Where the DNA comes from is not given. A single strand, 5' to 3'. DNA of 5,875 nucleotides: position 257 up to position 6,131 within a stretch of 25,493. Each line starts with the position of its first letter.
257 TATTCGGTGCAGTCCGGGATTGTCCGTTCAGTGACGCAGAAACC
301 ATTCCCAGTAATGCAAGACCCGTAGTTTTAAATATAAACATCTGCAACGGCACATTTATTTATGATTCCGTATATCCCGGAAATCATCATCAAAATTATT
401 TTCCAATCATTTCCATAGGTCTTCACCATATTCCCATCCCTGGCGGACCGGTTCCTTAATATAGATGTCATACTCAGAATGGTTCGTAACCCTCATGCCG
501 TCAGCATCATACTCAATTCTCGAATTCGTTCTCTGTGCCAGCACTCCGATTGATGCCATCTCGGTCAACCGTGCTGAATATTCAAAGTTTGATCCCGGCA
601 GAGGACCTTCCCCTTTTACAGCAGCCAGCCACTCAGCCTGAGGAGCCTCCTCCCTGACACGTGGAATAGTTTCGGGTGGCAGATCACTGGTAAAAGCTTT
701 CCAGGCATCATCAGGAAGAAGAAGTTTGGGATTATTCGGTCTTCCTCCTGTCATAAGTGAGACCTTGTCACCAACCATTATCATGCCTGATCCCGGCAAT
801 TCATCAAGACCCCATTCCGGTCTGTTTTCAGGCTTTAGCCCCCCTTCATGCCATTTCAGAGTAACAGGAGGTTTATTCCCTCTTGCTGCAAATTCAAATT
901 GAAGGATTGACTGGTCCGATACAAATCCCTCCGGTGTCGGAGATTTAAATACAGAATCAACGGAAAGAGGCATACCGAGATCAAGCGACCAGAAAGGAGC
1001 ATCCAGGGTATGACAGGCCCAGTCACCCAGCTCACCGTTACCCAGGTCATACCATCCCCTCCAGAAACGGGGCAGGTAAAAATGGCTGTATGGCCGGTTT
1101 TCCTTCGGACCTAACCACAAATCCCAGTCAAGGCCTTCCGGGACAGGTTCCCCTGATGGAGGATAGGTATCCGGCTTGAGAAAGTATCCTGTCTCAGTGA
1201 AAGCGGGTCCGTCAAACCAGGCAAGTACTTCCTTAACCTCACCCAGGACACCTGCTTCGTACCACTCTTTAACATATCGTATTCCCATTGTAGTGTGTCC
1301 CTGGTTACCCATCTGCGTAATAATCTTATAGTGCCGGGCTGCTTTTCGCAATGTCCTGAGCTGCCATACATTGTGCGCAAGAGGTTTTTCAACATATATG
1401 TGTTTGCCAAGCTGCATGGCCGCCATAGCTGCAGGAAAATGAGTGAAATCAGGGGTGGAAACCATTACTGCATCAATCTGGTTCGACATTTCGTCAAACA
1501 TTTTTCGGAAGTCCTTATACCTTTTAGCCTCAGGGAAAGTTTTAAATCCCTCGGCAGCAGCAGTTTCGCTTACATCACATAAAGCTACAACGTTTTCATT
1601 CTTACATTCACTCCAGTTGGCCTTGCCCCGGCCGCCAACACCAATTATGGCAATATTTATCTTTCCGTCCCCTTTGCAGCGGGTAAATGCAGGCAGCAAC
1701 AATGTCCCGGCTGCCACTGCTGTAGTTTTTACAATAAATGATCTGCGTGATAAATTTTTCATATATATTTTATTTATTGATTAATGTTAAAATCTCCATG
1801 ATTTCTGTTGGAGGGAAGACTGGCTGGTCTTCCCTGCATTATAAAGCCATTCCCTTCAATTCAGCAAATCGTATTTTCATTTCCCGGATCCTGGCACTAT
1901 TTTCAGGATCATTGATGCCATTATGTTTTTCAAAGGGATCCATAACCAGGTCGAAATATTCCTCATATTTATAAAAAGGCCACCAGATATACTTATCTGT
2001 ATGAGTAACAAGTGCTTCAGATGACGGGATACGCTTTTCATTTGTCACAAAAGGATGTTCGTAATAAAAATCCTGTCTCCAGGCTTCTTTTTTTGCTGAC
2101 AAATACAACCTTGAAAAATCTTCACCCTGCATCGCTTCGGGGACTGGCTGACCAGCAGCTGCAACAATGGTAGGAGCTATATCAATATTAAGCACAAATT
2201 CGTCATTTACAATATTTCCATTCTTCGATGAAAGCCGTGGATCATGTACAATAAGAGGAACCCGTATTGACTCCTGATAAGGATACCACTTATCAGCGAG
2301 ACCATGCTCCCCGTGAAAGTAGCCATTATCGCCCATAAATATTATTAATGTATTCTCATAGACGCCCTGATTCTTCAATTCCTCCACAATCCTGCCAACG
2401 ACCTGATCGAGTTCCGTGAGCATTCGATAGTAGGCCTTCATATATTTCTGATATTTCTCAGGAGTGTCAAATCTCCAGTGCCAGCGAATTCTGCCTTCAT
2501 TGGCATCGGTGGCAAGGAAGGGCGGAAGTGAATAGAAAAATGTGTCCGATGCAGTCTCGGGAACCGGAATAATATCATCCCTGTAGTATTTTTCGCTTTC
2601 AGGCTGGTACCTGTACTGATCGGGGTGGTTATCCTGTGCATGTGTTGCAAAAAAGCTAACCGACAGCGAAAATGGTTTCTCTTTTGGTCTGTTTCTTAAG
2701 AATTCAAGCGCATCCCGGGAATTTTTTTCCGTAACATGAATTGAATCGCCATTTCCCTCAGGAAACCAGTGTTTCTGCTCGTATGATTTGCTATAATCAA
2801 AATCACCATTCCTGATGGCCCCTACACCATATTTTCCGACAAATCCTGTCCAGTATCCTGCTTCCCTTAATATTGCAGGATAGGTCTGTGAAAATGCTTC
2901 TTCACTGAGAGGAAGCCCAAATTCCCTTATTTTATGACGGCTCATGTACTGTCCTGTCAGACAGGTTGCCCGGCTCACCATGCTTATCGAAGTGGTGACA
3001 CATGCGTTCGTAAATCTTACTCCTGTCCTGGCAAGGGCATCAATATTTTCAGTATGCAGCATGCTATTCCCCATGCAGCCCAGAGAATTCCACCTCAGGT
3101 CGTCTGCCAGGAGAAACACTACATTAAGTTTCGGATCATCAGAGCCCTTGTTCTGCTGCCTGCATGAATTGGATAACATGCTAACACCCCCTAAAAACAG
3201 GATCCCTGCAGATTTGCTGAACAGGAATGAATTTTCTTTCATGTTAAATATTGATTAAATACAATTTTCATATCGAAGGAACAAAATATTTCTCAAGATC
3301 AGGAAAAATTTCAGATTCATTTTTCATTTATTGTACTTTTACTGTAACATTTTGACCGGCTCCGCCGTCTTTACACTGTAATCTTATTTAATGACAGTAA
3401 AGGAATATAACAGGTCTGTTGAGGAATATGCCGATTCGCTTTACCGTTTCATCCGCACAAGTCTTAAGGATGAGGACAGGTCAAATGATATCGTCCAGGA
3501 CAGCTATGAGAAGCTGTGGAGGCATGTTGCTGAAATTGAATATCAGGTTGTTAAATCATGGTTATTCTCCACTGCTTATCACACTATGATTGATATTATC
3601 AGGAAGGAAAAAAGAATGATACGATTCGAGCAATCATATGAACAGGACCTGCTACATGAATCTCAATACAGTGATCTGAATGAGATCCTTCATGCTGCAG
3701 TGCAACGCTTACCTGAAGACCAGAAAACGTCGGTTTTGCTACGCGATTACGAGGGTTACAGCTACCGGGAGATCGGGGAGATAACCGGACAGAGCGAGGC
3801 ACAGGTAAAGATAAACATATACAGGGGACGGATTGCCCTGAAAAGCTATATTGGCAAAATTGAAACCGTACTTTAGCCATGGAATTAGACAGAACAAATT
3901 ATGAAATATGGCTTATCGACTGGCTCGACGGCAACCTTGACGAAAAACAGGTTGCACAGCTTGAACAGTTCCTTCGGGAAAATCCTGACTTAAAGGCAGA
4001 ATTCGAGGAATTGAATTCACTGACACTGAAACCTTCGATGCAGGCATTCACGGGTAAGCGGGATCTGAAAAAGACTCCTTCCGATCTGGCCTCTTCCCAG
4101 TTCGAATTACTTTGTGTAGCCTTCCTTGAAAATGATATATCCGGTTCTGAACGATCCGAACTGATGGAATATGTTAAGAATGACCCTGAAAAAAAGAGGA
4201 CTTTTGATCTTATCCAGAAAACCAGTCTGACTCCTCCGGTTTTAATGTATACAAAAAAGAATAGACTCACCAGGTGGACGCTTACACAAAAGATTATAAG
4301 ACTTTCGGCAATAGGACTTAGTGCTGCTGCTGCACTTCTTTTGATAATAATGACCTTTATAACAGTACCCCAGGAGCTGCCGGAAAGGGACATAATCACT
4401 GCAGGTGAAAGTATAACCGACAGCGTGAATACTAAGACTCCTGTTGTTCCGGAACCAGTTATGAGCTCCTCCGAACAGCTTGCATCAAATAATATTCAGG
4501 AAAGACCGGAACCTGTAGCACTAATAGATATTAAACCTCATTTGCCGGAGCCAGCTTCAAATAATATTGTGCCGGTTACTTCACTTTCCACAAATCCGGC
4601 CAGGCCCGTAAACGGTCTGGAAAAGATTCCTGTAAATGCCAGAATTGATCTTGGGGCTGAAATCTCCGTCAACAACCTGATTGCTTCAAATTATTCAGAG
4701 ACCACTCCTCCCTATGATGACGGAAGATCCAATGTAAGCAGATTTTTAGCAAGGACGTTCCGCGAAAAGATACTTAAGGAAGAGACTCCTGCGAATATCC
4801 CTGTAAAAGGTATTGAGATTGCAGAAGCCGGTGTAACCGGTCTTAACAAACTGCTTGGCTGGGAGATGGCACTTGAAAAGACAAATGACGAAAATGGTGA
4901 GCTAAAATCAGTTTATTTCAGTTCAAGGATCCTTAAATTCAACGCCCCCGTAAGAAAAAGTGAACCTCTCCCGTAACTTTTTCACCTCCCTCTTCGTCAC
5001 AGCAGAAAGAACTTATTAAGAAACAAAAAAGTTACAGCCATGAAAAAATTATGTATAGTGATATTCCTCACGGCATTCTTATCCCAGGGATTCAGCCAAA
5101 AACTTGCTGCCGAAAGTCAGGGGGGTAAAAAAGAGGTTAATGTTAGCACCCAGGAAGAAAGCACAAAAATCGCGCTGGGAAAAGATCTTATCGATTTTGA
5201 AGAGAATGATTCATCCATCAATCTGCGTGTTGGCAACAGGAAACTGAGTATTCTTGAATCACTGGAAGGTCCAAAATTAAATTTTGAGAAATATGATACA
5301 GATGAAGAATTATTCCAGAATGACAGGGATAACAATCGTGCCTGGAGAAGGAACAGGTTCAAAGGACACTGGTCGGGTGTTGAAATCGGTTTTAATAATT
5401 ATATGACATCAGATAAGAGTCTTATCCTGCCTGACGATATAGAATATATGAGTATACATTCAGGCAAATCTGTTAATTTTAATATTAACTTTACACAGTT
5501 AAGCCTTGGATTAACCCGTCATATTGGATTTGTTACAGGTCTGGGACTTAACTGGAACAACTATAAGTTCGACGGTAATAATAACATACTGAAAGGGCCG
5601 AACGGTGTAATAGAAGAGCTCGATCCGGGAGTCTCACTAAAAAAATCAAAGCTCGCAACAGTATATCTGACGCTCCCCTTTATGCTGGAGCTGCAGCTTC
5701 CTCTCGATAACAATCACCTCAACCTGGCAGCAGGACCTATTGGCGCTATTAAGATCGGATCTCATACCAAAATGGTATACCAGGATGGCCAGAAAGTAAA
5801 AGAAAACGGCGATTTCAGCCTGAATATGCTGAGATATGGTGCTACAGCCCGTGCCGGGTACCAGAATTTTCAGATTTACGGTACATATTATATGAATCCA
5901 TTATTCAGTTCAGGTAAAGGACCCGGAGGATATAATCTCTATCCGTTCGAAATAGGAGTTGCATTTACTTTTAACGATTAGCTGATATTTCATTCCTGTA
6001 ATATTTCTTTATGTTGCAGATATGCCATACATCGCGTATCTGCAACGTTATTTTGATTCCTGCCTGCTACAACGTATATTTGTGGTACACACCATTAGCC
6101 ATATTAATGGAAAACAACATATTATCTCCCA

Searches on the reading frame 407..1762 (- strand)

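Call 54: search_protein_families(library=pfam, proteins=[window:407-1762:-], max_evalue=0.001)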
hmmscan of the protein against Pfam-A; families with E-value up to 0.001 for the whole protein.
window:407-1762:- (451 aa): 3 families
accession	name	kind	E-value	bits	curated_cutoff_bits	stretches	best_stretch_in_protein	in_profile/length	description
PF01408.29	GFO_IDH_MocA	-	9.2e-19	68.7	24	1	35-151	1-118/120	Oxidoreductase family, NAD-binding Rossmann fold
PF19051.5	GFO_IDH_MocA_C2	-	2.7e-13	50.5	23.3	1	205-256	46-97/254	Oxidoreductase family, C-terminal alpha/beta domain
PF22725.1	GFO_IDH_MocA_C3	-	4.3e-06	27.2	27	0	231-292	32-93/124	GFO/IDH/MocA C-terminal domain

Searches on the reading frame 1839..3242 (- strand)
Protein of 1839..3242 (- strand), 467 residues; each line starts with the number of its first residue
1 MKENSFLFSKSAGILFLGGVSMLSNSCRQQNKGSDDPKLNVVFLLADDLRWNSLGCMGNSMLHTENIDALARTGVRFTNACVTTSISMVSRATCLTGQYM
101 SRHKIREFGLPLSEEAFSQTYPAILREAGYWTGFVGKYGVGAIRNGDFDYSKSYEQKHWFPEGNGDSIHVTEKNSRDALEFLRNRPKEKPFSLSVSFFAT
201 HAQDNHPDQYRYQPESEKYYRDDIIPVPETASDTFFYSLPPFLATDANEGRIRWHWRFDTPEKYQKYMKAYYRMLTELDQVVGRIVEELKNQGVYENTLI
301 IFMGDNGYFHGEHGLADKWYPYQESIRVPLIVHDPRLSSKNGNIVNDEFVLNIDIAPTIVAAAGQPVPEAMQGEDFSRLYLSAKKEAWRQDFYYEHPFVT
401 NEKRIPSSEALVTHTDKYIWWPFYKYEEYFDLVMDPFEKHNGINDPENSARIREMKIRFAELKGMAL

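Call 54: search_protein_families(library=pfam, proteins=[window:1839-3242:-], max_evalue=0.001)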
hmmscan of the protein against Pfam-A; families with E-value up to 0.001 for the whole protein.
window:1839-3242:- (467 aa): 3 families
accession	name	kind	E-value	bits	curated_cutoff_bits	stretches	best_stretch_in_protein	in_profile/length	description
PF00884.28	Sulfatase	-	1.2e-48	166.4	25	1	40-364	2-300/301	Sulfatase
PF16347.10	SGSH_C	-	5.5e-27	95.3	29.3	1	311-462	1-151/154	N-sulphoglucosamine sulphohydrolase, C-terminal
PF01663.27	Phosphodiest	-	8.9e-12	45.7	23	1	41-310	1-223/342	Type I phosphodiesterase / nucleotide pyrophosphatase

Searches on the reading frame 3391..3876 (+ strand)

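Call 54: search_protein_families(library=pfam, proteins=[window:3391-3876:+], max_evalue=0.001)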
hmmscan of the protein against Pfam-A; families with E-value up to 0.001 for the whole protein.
window:3391-3876:+ (161 aa): 4 families
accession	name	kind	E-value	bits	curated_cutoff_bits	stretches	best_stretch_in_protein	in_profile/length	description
PF08281.18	Sigma70_r4_2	-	2.7e-15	56.2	25.7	1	98-150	2-54/54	Sigma-70, region 4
PF04542.20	Sigma70_r2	-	2.9e-10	40.2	24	1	10-75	2-70/71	Sigma-70 region 2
PF04545.22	Sigma70_r4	-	1e-06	28.6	24.1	1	104-141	2-39/50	Sigma-70, region 4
PF07638.17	Sigma70_ECF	-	0.00084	19.7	21.1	0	85-142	115-171/185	ECF sigma factor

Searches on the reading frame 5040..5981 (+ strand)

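Call 54: search_protein_families(library=pfam, proteins=[window:5040-5981:+], max_evalue=0.001)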
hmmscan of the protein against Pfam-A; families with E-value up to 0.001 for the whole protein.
window:5040-5981:+ (313 aa): 1 family
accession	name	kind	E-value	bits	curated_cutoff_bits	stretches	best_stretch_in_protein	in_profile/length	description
PF13568.12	OMP_b-brl_2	-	3e-12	47.4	27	1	113-285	12-168/175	Outer membrane protein beta-barrel domain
